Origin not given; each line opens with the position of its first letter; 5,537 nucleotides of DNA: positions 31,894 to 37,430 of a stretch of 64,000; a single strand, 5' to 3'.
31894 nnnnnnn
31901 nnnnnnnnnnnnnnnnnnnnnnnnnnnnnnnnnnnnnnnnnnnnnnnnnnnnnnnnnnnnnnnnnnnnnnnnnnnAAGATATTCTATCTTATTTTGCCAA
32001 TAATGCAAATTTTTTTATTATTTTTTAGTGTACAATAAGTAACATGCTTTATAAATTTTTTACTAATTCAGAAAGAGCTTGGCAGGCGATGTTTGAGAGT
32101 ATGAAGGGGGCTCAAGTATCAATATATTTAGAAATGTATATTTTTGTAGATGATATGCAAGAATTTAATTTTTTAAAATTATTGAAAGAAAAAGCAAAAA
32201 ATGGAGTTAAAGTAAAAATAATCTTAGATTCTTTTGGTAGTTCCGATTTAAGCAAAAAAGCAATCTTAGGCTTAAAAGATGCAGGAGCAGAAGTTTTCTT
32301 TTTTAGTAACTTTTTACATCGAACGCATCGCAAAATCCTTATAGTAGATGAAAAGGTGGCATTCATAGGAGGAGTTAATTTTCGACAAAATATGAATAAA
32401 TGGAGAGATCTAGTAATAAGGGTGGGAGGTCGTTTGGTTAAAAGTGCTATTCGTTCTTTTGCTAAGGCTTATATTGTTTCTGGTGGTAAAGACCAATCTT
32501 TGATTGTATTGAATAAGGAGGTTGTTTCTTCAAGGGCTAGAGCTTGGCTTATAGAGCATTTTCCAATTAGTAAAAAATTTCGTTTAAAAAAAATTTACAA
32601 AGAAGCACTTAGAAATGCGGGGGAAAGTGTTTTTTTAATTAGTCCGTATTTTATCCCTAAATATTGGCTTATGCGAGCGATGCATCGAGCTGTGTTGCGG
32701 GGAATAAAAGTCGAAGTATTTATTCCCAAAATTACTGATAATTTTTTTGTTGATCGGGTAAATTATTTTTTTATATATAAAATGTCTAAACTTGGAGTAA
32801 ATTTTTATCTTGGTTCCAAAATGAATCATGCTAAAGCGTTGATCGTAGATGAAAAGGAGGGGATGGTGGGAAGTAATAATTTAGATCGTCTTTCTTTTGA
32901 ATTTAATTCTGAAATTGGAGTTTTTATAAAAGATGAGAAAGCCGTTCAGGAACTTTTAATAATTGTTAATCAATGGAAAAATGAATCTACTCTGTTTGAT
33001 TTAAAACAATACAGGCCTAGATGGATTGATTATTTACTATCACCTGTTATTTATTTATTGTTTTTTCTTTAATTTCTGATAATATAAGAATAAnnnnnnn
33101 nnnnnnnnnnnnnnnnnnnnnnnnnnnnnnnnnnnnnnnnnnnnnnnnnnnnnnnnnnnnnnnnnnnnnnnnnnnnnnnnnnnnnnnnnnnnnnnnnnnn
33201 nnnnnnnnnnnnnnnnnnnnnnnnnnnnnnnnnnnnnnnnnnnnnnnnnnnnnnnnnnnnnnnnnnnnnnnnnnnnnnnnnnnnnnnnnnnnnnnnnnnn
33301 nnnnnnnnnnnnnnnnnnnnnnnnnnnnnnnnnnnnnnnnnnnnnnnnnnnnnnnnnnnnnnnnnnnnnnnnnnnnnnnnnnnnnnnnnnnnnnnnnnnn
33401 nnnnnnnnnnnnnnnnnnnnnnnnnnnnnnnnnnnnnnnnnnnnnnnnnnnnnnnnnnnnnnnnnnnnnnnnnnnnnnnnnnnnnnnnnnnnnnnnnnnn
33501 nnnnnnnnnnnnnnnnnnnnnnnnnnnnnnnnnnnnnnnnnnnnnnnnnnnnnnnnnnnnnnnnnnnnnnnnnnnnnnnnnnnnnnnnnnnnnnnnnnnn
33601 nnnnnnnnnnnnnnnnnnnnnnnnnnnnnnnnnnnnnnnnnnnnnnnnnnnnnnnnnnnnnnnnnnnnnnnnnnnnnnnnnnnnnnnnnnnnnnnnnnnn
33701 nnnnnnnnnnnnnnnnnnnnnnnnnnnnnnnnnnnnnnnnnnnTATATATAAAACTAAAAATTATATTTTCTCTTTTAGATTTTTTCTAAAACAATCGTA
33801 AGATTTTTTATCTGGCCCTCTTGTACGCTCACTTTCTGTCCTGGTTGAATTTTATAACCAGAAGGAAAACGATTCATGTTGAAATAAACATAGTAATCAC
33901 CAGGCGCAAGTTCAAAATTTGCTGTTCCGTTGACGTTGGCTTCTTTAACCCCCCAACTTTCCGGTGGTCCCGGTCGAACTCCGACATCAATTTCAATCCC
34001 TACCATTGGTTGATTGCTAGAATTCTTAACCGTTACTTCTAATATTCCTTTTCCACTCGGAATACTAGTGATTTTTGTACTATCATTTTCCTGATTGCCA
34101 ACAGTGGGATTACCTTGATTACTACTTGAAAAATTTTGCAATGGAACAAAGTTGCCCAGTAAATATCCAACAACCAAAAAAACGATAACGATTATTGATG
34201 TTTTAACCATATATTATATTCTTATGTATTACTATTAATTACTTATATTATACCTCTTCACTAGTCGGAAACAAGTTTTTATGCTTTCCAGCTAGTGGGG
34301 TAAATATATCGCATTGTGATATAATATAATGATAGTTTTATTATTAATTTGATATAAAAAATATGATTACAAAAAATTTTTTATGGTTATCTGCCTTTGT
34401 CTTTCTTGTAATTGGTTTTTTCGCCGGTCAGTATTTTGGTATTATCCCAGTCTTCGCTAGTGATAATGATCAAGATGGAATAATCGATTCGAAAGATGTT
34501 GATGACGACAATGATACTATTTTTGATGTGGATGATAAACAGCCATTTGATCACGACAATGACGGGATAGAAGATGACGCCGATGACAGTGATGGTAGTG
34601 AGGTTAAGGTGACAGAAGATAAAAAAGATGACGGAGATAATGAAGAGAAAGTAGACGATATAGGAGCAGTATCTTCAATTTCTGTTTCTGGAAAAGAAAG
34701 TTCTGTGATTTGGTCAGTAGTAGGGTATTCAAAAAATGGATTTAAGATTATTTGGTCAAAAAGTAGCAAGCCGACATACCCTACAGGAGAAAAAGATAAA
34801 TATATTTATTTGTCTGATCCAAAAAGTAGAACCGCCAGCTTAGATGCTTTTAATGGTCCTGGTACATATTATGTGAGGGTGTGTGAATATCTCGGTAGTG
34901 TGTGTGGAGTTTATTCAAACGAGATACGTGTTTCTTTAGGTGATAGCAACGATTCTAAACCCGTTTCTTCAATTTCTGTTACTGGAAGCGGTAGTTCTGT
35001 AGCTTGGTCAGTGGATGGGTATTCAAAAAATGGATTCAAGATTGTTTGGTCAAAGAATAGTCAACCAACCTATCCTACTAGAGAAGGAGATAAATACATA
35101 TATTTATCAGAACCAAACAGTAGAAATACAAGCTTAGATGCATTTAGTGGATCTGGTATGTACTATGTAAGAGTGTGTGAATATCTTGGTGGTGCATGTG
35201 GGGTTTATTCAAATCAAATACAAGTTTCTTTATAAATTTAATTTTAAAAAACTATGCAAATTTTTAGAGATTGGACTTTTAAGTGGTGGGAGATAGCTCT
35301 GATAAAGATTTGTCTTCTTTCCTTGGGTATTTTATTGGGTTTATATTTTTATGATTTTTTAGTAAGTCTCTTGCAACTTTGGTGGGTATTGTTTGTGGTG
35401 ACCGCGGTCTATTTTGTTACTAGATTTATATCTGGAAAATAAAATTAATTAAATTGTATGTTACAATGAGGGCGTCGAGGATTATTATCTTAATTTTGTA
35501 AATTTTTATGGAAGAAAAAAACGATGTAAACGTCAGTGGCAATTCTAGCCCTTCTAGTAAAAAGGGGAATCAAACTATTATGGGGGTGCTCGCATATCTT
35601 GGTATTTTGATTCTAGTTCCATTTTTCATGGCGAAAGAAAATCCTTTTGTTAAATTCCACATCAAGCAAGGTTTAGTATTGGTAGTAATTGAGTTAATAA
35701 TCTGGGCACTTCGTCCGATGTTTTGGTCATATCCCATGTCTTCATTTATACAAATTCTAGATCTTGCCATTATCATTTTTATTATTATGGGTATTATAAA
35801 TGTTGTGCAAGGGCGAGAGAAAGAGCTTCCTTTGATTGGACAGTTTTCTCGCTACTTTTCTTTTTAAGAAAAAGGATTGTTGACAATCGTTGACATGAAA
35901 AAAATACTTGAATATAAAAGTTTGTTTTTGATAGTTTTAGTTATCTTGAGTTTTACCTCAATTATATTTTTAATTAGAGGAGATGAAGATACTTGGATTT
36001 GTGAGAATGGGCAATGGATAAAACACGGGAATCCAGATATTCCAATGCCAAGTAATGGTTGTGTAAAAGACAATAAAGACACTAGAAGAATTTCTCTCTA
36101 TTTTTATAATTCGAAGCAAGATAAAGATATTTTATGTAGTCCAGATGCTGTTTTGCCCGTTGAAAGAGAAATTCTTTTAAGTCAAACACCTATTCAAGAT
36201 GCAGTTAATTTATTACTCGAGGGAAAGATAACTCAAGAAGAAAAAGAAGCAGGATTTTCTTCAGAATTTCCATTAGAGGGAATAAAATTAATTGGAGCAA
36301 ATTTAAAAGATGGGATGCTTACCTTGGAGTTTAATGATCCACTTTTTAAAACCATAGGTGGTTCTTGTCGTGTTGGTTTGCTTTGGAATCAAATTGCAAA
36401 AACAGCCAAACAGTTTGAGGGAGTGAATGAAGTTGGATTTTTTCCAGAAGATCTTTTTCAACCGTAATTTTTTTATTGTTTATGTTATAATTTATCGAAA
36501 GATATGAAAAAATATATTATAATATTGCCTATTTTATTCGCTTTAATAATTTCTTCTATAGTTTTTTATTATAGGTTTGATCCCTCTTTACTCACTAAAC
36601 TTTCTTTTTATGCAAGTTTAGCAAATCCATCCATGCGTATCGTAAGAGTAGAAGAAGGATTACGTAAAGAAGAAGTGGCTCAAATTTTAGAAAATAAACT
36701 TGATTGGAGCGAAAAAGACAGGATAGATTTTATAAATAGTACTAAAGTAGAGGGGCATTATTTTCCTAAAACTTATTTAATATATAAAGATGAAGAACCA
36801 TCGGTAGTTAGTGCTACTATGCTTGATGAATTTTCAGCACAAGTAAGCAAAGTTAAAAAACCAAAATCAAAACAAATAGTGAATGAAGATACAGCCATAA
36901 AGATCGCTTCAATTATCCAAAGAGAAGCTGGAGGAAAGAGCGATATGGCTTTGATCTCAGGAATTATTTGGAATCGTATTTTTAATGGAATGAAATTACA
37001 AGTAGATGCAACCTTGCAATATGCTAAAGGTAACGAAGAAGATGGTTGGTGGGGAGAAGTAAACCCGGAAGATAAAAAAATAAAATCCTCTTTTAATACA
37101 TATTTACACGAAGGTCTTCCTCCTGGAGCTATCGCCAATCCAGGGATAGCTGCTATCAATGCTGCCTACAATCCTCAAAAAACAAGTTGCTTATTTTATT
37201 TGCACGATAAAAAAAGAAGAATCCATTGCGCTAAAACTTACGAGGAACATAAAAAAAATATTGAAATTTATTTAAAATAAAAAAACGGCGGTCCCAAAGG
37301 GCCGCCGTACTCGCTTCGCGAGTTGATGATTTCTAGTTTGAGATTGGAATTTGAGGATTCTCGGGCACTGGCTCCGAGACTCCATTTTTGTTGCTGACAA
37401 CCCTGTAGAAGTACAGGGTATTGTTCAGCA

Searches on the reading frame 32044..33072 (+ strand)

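Call 38: search_protein_families(library=pfam, proteins=[window:32044-33072:+], max_evalue=0.00001)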
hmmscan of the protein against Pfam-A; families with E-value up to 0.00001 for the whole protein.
window:32044-33072:+ (342 aa): 2 families
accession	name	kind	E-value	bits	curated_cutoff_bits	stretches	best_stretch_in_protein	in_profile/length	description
PF13091.12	PLDc_2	-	1e-39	135.8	27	2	186-304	2-124/132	PLD-like domain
PF00614.28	PLDc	-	1.7e-11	44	21.9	0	95-113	6-24/28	Phospholipase D Active site motif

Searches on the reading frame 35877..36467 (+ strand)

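Call 3: search_protein_families(library=pfam, proteins=[window:35877-36467:+], max_evalue=1)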
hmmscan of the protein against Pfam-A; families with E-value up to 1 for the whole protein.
window:35877-36467:+ (196 aa): 1 family
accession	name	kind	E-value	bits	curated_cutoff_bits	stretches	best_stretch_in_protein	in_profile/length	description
PF10646.14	Germane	-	1.9e-09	38.5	23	1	74-188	2-109/117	Sporulation and spore germination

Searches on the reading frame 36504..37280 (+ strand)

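Call 3: search_protein_families(library=pfam, proteins=[window:36504-37280:+], max_evalue=1)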
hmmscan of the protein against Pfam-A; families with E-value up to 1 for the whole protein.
window:36504-37280:+ (258 aa): 4 families
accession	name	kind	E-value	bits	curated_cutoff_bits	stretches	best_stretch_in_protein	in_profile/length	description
PF02618.21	YceG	-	1.2e-55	189.4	32.4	1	23-254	46-274/275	YceG-like family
PF25625.1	PH_NISCH_C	-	0.036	14.3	27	1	70-167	63-154/154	Nischarin, C-terminal PH domain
PF08482.15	HrpB_C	-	0.046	14.5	25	1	42-114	4-76/133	ATP-dependent helicase C-terminal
PF01863.23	YgjP-like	-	0.058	13.8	26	1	44-138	12-104/207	YgjP-like, metallopeptidase domain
